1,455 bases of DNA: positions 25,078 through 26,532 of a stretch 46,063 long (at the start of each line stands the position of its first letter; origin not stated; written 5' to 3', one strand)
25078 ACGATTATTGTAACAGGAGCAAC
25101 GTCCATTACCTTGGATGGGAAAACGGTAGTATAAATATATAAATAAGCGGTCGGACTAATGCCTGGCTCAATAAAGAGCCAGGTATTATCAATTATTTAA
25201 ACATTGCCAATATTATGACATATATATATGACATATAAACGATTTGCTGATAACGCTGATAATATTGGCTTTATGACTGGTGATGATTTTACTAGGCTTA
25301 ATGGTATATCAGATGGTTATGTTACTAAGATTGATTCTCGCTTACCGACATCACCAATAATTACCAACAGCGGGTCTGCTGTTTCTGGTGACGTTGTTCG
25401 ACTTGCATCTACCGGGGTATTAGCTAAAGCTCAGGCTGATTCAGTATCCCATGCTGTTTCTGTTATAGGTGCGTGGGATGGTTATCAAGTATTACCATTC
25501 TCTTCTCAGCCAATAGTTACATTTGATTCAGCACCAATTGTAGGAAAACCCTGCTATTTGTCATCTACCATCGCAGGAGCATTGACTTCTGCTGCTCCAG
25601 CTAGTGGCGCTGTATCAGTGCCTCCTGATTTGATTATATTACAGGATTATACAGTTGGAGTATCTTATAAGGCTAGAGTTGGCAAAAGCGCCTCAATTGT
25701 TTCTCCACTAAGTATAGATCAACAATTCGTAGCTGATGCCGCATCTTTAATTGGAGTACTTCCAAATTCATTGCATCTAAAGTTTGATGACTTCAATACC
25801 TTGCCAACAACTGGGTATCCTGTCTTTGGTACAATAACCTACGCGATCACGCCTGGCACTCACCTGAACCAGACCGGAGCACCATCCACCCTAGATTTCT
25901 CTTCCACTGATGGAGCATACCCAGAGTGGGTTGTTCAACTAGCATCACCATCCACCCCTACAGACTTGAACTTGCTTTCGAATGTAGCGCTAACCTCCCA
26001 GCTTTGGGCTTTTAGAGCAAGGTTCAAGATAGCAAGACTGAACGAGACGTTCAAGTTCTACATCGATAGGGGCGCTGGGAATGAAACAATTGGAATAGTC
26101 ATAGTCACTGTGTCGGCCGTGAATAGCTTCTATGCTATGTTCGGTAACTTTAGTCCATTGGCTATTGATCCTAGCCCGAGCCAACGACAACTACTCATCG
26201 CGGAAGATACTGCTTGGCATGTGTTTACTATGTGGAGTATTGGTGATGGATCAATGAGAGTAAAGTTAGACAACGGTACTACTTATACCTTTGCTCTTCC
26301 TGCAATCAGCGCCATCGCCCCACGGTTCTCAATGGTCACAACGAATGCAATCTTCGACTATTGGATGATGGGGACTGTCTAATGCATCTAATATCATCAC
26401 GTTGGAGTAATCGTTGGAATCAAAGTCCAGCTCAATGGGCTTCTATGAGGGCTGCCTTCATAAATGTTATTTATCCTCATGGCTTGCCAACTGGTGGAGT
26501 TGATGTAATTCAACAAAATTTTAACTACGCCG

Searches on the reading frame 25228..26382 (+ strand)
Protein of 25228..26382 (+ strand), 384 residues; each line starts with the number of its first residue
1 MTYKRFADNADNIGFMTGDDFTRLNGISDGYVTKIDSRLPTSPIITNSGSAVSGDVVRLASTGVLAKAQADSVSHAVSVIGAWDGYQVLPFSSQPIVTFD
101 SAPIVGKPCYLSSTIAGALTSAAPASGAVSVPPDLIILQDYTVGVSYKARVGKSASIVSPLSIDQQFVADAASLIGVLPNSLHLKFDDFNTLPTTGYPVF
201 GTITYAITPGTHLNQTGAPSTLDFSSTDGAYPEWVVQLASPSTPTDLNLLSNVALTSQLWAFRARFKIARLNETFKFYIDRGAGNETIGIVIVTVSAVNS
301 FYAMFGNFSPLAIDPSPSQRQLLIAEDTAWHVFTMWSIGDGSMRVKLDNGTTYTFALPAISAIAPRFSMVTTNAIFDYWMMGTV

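Call 10: search_protein_families(library=phrogs, proteins=[window:25228-26382:+], max_evalue=0.00001)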
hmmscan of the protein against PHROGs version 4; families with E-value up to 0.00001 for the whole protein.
window:25228-26382:+ (384 aa): 0 families

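Call 75: find_homologous_proteins(query=window:25228-26382:+, max_evalue=0.001)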
Query window:25228-26382:+ (384 aa): 19 proteins with E <= 0.001 among 8000 candidates.
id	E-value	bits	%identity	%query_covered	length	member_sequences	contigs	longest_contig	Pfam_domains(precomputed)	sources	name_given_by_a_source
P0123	2.0e-249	844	100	100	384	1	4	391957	-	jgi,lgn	jgi:hypothetical protein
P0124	2.0e-219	746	86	100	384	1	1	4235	-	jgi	jgi:hypothetical protein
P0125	6.1e-189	645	83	90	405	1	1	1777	-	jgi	jgi:hypothetical protein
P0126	1.9e-188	644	80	93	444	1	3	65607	-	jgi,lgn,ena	jgi:hypothetical protein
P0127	1.5e-182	624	82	90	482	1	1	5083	-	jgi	jgi:hypothetical protein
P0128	2.2e-181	621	80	90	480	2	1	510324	-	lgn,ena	-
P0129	7.5e-140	484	63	90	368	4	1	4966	-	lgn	-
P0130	6.0e-128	445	60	89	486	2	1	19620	-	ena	-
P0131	1.2e-121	424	58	93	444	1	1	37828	-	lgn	-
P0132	4.6e-108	379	55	87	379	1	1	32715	-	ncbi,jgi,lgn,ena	-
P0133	2.6e-102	360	55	87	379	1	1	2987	-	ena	-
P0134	3.7e-96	340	51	88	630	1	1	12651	-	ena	-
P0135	2.1e-95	338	50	90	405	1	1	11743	-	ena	-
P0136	5.1e-59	218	39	97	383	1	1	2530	-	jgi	jgi:hypothetical protein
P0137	4.8e-57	211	40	83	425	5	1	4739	-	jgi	-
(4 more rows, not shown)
